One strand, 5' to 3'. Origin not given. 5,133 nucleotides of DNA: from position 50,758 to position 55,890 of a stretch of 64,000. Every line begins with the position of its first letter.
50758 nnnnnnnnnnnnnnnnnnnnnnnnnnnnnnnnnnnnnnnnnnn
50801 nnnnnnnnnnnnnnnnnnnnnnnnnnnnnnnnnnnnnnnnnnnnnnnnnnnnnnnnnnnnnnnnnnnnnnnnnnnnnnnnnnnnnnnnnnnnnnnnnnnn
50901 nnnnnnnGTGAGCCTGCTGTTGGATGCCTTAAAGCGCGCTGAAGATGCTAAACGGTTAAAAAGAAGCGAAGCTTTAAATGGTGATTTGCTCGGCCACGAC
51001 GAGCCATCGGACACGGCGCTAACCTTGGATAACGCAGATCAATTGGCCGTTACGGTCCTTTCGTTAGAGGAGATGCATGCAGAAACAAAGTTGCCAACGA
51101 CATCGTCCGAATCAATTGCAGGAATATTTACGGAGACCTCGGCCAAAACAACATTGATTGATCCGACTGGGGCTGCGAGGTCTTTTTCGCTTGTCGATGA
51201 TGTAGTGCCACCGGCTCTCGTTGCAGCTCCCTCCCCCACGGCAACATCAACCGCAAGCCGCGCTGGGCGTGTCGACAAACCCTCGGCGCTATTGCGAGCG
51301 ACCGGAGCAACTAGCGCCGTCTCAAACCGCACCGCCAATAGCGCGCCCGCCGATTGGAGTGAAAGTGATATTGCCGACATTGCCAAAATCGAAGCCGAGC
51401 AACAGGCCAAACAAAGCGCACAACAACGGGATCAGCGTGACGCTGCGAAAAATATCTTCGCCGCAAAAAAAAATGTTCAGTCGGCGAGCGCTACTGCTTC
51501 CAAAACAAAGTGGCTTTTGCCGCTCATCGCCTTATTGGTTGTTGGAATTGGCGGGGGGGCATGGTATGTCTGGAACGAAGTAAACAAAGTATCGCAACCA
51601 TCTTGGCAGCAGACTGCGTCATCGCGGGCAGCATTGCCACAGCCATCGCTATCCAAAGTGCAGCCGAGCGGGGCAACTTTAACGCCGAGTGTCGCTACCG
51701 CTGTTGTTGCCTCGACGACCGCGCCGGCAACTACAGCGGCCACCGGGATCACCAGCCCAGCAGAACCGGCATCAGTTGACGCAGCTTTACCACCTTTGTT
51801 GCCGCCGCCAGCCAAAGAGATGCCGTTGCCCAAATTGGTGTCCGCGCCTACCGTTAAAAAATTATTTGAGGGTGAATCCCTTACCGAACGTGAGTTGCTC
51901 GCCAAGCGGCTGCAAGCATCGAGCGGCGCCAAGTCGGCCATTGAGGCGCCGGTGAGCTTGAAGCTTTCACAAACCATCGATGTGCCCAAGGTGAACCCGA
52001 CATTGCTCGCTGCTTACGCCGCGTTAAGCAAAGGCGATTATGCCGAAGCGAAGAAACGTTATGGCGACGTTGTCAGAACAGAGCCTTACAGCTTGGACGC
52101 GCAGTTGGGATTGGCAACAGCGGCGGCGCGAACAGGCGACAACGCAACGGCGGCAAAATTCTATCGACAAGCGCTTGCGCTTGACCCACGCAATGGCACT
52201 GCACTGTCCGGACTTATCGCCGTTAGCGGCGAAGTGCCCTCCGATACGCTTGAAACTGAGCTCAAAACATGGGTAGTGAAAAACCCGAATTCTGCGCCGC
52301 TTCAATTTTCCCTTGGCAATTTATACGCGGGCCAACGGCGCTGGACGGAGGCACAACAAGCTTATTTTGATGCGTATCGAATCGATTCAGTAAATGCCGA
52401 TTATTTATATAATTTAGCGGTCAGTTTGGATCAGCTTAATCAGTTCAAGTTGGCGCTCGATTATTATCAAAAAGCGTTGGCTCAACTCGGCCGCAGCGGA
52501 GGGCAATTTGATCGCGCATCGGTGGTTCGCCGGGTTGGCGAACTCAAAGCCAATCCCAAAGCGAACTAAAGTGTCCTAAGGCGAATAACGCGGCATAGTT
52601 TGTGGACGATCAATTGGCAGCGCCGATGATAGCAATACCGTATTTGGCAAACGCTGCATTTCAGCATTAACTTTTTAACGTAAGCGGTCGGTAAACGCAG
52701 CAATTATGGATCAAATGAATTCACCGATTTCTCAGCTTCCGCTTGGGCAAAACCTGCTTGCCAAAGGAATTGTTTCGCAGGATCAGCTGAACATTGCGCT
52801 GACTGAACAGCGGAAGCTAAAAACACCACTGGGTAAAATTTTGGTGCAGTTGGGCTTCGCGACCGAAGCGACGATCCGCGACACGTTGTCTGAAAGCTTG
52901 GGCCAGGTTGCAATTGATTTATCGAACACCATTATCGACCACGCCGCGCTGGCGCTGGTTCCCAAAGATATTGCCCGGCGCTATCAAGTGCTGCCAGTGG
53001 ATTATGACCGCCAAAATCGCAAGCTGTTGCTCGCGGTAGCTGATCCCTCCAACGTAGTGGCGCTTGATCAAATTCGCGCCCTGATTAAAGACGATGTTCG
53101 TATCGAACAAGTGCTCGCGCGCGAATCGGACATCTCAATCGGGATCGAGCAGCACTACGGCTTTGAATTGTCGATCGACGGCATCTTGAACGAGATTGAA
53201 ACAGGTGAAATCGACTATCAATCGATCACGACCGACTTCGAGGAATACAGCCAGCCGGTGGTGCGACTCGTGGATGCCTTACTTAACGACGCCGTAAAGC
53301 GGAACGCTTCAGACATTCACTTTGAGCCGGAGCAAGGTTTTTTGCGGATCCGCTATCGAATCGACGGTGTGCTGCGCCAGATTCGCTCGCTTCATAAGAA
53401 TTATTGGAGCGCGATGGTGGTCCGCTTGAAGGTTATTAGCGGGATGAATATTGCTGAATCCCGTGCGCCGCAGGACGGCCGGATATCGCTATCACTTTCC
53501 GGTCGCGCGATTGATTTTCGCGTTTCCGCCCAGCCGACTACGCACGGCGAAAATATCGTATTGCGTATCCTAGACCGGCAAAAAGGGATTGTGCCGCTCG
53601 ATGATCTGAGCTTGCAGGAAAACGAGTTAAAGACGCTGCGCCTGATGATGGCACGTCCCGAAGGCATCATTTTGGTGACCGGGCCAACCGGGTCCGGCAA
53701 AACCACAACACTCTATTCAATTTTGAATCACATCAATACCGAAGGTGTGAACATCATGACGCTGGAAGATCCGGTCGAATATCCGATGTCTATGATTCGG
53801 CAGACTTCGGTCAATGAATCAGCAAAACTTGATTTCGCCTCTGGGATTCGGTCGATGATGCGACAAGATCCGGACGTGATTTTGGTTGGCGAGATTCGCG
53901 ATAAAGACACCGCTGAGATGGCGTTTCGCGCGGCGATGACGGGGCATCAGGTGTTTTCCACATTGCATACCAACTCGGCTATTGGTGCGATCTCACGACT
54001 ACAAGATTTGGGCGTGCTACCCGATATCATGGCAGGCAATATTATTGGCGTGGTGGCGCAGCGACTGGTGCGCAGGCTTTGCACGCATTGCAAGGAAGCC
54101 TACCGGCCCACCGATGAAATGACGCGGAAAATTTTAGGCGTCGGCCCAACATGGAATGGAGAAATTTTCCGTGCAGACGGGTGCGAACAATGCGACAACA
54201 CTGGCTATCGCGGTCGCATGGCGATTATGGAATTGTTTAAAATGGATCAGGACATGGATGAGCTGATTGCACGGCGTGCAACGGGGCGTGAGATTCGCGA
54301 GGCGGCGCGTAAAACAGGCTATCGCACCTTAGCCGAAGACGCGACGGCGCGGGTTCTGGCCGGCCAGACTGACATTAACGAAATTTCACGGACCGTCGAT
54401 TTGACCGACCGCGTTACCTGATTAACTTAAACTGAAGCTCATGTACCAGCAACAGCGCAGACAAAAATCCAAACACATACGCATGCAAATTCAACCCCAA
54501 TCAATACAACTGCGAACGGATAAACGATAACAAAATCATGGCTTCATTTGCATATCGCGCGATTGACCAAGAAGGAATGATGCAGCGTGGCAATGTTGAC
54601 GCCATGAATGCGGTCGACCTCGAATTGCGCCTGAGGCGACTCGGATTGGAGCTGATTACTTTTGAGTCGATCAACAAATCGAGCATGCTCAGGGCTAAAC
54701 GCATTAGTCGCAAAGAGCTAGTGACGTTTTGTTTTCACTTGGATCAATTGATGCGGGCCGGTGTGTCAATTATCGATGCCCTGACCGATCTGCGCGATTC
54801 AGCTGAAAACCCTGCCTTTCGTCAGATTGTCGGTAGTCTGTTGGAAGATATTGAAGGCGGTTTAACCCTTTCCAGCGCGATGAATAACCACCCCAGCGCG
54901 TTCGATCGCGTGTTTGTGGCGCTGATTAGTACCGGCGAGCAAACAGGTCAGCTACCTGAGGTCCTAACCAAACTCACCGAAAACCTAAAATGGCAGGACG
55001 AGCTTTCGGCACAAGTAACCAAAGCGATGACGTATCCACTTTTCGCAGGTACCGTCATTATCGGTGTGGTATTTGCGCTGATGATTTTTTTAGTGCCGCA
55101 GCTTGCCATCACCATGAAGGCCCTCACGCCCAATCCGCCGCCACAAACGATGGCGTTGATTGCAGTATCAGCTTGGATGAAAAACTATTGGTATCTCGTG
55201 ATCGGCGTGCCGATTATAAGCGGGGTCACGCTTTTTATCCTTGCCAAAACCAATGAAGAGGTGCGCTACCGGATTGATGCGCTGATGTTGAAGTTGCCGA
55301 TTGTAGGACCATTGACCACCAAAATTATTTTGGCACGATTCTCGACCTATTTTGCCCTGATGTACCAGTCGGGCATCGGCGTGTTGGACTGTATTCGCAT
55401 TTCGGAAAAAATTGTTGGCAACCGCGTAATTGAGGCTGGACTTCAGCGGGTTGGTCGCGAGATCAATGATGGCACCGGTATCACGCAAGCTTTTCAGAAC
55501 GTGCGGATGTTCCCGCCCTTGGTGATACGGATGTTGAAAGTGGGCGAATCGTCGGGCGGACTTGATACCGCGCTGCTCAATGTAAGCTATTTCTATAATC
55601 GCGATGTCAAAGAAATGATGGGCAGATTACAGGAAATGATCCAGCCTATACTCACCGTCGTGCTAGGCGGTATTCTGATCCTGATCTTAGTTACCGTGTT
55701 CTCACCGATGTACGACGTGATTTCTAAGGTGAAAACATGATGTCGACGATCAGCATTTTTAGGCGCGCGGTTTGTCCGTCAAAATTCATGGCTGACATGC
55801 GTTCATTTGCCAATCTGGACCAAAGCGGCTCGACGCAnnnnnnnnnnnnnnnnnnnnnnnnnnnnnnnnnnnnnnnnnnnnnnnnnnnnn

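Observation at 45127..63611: MSHA-like type IV filament / secretion locus bracketed by a PrsR/PrsK-like sigma-54 two-component pair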

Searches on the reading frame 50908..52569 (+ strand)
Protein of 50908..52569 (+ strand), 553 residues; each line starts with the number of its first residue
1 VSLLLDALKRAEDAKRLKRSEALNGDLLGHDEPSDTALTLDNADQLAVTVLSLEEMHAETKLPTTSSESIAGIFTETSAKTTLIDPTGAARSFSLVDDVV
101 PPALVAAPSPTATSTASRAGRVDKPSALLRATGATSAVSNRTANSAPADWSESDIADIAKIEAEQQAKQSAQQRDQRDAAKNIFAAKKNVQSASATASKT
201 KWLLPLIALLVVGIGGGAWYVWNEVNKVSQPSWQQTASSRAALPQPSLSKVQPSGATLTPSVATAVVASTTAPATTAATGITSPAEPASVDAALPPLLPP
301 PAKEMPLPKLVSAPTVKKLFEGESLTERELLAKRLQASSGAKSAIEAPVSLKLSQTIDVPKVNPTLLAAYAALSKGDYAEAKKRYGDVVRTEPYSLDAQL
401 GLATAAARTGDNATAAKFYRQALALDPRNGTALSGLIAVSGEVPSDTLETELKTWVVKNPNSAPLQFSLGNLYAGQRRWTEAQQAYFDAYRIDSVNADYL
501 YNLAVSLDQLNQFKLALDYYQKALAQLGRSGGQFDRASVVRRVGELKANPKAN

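Call 3: search_protein_families(library=pfam, proteins=[window:50908-52569:+], max_evalue=0.01)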
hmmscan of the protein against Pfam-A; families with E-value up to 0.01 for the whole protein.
window:50908-52569:+ (553 aa): 12 families
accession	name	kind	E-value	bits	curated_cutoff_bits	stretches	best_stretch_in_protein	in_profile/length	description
PF13432.12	TPR_16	-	5.5e-14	52.7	32.7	2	366-428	1-63/65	Tetratricopeptide repeat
PF07719.23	TPR_2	-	2.6e-12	46.3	27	2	497-525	1-29/34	Tetratricopeptide repeat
PF00515.34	TPR_1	-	1.4e-10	41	27.8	1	497-525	1-29/34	Tetratricopeptide repeat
PF13181.12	TPR_8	-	7.4e-09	35.5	25.7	0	497-524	1-28/34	Tetratricopeptide repeat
PF14559.12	TPR_19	-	8.7e-09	36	25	1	372-438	1-66/68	Tetratricopeptide repeat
PF13428.12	TPR_14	-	1.1e-08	35.3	23.5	1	397-437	2-42/44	Tetratricopeptide repeat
PF13424.12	TPR_12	-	1.6e-07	31.8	30.1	1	468-525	8-73/77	Tetratricopeptide repeat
PF13431.12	TPR_17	-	9.9e-07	29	24.4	0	455-484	5-34/34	Tetratricopeptide repeat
PF13176.12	TPR_7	-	1.1e-06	28.7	27.9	0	402-429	5-32/36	Tetratricopeptide repeat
PF23914.1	TPR_CcmH_CycH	-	7.1e-05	23.1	42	0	375-429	63-154/158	Cytochrome c-type biogenesis protein H TPR domain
PF13414.12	TPR_11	-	0.00026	21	26.8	0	410-435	8-33/42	TPR repeat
PF13429.12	TPR_15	-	0.0048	16.8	26.2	0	402-527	152-278/280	Tetratricopeptide repeat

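Call 4: search_protein_families(library=ncbifam, proteins=[window:50908-52569:+], max_evalue=0.01)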
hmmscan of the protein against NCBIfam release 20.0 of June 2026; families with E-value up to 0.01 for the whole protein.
window:50908-52569:+ (553 aa): 15 families
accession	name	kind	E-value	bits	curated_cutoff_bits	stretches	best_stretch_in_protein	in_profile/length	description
TIGR02917.1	PEP_TPR_lipo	equivalog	9.3e-16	56.9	312.2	2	355-437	492-574/899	XrtA/PEP-CTERM system TPR-repeat protein PrsT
TIGR02552.1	LcrH_SycD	equivalog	4.9e-12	45.7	104.8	2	365-430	21-86/136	SycD/LcrH family type III secretion system chaperone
TIGR00540.1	TPR_hemY_coli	hypoth_equivalog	5.1e-10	38.7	142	1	402-523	267-385/385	heme biosynthesis-associated TPR protein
NF040959.1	MamA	equivalog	7.4e-10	38.6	200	1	371-524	46-200/204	magnetosome protein MamA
TIGR02521.1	type_IV_pilW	equivalog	1.6e-09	37.7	154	1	371-433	40-102/234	type IV pilus biogenesis/stability protein PilW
TIGR03939.1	PGA_TPR_OMP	equivalog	3e-08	32.3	366.65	1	375-547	66-241/800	poly-beta-1,6 N-acetyl-D-glucosamine export porin PgaA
NF033920.0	C39_PA2778_fam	equivalog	4.5e-08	32.8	150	2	449-525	176-252/255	PA2778 family cysteine peptidase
NF008520.0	PRK11447.1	equivalog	2.1e-06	25.8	858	1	368-439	357-428/1157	cellulose synthase complex outer membrane protein BcsC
NF011886.0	PRK15359.1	equivalog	1.1e-05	25.2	146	1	368-427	30-89/144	type III secretion system chaperone protein SscB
NF033758.1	gliding_GltE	equivalog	6.5e-05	22.1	225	1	373-437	131-195/411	adventurous gliding motility TPR repeat lipoprotein GltE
TIGR02795.1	tol_pal_ybgF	equivalog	7.6e-05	23.3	90.1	0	451-525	24-104/119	tol-pal system protein YbgF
NF047371.1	FlcA_CTERM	equivalog_domain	8.1e-05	21.3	300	1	460-528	470-538/646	periplasmic flagellar collar protein FlcA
NF042912.1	Amuc_1098_fam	equivalog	0.00012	20.3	750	1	344-417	137-210/805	Amuc_1098 family type IV pilus outer membrane protein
NF002725.1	PRK02603.1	equivalog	0.0002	21.4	143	1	371-436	44-112/173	photosystem I assembly protein Ycf3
NF047909.1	CellAnchorMapZStrp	equivalog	0.0012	17.7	700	1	154-240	117-204/474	cell division site-positioning protein MapZ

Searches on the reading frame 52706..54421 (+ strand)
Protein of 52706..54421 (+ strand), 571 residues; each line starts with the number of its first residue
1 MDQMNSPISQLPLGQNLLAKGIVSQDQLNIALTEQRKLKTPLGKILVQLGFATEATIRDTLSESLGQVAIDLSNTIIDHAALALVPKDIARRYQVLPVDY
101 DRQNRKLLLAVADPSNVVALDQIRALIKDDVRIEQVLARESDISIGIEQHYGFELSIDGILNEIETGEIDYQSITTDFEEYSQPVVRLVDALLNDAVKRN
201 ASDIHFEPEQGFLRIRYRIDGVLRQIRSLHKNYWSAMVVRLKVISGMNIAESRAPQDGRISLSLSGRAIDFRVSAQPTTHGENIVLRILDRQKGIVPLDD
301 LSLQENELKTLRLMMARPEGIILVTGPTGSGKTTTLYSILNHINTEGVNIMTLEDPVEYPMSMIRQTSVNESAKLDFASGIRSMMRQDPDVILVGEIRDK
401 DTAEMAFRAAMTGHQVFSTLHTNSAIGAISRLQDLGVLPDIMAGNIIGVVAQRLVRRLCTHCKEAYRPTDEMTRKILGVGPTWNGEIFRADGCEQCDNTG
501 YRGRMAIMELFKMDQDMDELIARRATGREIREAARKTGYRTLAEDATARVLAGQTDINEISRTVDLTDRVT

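Call 3: search_protein_families(library=pfam, proteins=[window:52706-54421:+], max_evalue=0.01)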
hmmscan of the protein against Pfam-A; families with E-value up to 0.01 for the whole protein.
window:52706-54421:+ (571 aa): 18 families
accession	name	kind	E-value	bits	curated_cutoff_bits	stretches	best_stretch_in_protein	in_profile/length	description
PF00437.27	T2SSE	-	5.9e-131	436.9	24.9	1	182-562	5-370/370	Type II/IV secretion system protein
PF05157.20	MshEN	-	1.9e-17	63.5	23.1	1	69-155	5-88/90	MshEN domain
PF13191.12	AAA_16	-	1.7e-05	25.8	32.6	1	305-359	6-63/167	AAA ATPase domain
PF13401.12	AAA_22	-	0.0002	22.1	27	1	318-354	4-40/130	AAA domain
PF13604.12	AAA_30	-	0.00035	20.8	27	1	309-352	8-51/191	AAA domain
PF25199.1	nSTAND_NTPase5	-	0.00055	20.2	34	1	316-358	38-81/145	Novel STAND NTPase 5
PF20720.3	nSTAND3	-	0.00063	19.9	27.2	1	319-358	17-56/155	Novel STAND NTPase 3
PF13173.12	AAA_14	-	0.00093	19.6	27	1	320-424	3-98/129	AAA domain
PF13555.12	AAA_29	-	0.0011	19.1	27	1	312-336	15-39/61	P-loop containing region of AAA domain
PF13245.12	AAA_19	-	0.0018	18.9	25.1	1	315-347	7-39/134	AAA domain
PF13086.12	AAA_11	-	0.0027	18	27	1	306-345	5-43/257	AAA domain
PF01637.24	ATPase_2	-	0.0028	17.9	33.2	1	305-347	5-48/225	ATPase domain predominantly from Archaea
PF00004.35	AAA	-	0.003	18.4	21.2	1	322-397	1-66/131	ATPase family associated with various cellular activities (AAA)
PF13476.12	AAA_23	-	0.0043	18.2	27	0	319-339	19-39/201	AAA domain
PF12775.13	AAA_7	-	0.0047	16.9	25.8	1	314-353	28-67/181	P-loop containing dynein motor region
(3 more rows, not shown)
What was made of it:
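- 52706..54421 (+): MshE-type extension ATPase with an N-terminal MshEN (c-di-GMP) motif in which both canonical Arg residues are Pro. T2SSE at 437 bits and MshEN at 63.5 bits (call 3).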

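Call 4: search_protein_families(library=ncbifam, proteins=[window:52706-54421:+], max_evalue=0.01)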
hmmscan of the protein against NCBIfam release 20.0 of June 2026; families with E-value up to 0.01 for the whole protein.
window:52706-54421:+ (571 aa): 29 families (the best 25 are shown)
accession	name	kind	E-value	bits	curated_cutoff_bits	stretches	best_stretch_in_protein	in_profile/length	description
TIGR02533.1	type_II_gspE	equivalog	1.9e-157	524.8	630.25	1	85-562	4-484/486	type II secretion system ATPase GspE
TIGR02538.1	type_IV_pilB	equivalog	1e-156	522.9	675.65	1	13-563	2-561/564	type IV-A pilus assembly ATPase PilB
NF053534.1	T4PilAsmATPsTfpB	equivalog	6.6e-131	437.5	850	1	75-564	86-582/584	type IV pilus assembly ATPase TfpB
NF007755.0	PRK10436.1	equivalog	1.4e-128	429.5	617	1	88-565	12-460/465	type II secretion system protein GspE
NF041000.1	ATPase_ComGA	equivalog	7.2e-79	264.5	300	1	191-456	2-266/267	competence type IV pilus ATPase ComGA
TIGR01420.1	pilT_fam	subfamily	7.1e-56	189.9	319.1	1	190-457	3-270/343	PilT/PilU family type 4a pilus ATPase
TIGR02525.1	plasmid_TraJ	equivalog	5e-24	85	368.3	1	284-439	120-274/372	plasmid transfer ATPase TraJ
TIGR02524.1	dot_icm_DotB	equivalog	1.7e-21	76.9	463.3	1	315-432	130-256/358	Dot/Icm type IV secretion system ATPase DotB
NF058587.1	archaellum_moto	equivalog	2.4e-20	72.8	550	1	313-433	269-394/527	archaellum flagellar ATPase motor FlaI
NF053729.1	c-di-GMP_motif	domain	5.2e-16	58.2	38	1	12-63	1-52/53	cyclic di-GMP-binding domain-containing protein, MshE-related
NF012033.0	PRK15489.1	equivalog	1.8e-15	56.2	537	1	12-149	492-625/703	glycosyl transferase family protein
TIGR02782.1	TrbB_P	equivalog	2e-15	56.9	304.55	1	321-435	138-255/303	P-type conjugative transfer ATPase TrbB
NF008411.1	PRK11234.1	equivalog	2.5e-15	55.9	1170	1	10-192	481-661/723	cyclic di-3',5'-guanylate-activated glycosyltransferase NfrB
TIGR03819.1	heli_sec_ATPase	hypoth_equivalog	3.9e-15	55.9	373.15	1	236-440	98-305/340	TadA family conjugal transfer-associated ATPase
TIGR02788.1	VirB11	equivalog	1.3e-14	53.9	249.95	1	311-435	137-265/308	P-type DNA transfer ATPase VirB11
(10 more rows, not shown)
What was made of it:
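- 52706..54421 (+): NF053729 at 58 bits passes its cut-off of 38; GspE (525) and PilB (523) are both below their cut-offs (call 4).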

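Call 33: search_solved_structures(query=window:52706-54421:+, max_evalue=1e-20)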
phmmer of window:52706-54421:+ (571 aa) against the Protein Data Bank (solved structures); distinct sequences matched with E-value up to 1e-20: 21.
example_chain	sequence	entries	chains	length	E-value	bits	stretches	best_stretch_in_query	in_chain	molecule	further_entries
6f8l_G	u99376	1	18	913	1.7e-132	445.9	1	11-565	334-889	Type IV pilus assembly protein PilF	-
5zfr_A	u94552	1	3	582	7.4e-122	410.8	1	6-563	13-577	Type IV pilus biogenesis ATPase PilB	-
5tsg_B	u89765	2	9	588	1.8e-119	402.9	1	12-563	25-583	Type IV pilus biogenesis ATPase PilB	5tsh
6olj_C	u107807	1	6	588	2.9e-119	402.3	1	12-563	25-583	Type IV pilus biogenesis ATPase PilB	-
3jc8_Ba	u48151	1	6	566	1.3e-116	393.5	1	13-561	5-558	Type IV-A pilus assembly ATPase PilB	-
4pht_A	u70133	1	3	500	3.4e-111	375.6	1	84-563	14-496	General secretory pathway protein E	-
1p9r_A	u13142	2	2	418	7e-107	361.4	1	180-562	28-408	General secretion pathway protein E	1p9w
4ksr_A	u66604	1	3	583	9.7e-107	360.9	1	180-563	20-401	Type II secretion system protein E, Hemolysin-coregulated protein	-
4kss_A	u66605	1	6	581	1e-106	360.9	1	180-563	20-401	Type II secretion system protein E, hemolysin-coregulated protein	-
6ejf_A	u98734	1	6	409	2.7e-99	336.4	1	188-565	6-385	Type IV pilus assembly protein PilF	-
5oiu_A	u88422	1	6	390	3.7e-99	335.9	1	187-564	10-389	Type IV pilus assembly protein PilF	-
5it5_F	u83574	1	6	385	4.7e-99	335.6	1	188-564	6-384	ATP binding motif-containing protein PilF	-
2ewv_A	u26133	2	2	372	4.8e-35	124.4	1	191-455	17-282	twitching motility protein PilT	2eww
2gsz_A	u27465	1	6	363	8.5e-35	123.6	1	192-455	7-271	twitching motility protein PilT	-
8dze_A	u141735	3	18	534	1e-34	123.3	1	183-557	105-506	BfpD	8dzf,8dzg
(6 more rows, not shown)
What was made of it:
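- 52706..54421 (+): PDB PilF/PilB score above GspE (call 33).
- By sequence it is closer to PilF/PilB than to GspE (call 33).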

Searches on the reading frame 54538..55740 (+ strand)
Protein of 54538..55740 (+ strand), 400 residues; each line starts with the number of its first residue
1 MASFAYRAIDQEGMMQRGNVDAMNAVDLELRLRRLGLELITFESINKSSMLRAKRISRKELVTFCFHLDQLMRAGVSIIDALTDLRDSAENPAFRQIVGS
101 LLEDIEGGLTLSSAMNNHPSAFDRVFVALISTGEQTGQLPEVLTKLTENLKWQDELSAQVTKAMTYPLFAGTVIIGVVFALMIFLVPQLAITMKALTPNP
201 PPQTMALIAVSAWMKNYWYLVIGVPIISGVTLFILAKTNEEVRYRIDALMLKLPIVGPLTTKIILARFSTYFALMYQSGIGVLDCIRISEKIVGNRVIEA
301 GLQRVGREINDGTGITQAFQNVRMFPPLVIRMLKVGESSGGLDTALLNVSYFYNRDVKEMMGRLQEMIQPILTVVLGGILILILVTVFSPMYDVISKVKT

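Call 3: search_protein_families(library=pfam, proteins=[window:54538-55740:+], max_evalue=0.01)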
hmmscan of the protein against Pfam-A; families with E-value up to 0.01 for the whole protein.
window:54538-55740:+ (400 aa): 1 family
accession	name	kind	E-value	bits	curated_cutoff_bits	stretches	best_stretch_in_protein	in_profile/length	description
PF00482.28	T2SSF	-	4.1e-50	169.4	25.2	2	68-187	5-125/125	Type II secretion system (T2SS), protein F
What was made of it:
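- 54538..55740 (+): Inner-membrane platform protein (MshG/GspF/PilC family). T2SSF at 169 bits with two stretches (call 3).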

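Call 4: search_protein_families(library=ncbifam, proteins=[window:54538-55740:+], max_evalue=0.01)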
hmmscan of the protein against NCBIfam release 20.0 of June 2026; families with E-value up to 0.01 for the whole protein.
window:54538-55740:+ (400 aa): 7 families
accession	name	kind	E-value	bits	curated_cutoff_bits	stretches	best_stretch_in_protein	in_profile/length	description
TIGR02120.1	GspF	equivalog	9.1e-85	285.3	424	1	4-396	1-399/401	type II secretion system inner membrane protein GspF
NF052606.1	T4PiliAsmPilCMyx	equivalog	9.8e-75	251.9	700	1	2-399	20-419/419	type IV pilus assembly protein PilC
NF052607.1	T4PiliAsmPilCThrm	equivalog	1.1e-72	245.4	700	1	1-398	1-404/406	type IV pilus assembly protein PilC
NF007861.0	PRK10573.1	equivalog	3.7e-64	217.3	401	1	4-393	7-393/401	protein transport protein HofC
NF047826.1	T3SSXpsF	equivalog_domain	6.1e-62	209.7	650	1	1-396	1-402/405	type II secretion system protein XpsF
NF041012.2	T4P_ComGB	equivalog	1.1e-40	140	240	1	62-395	4-331/332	competence type IV pilus assembly protein ComGB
NF047382.1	T4SS_eff_BspA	equivalog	0.0034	17.3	300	1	129-192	108-166/179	type IV secretion system effector BspA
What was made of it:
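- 54538..55740 (+): GspF at 285 bits, below its 424 cut-off (call 4).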
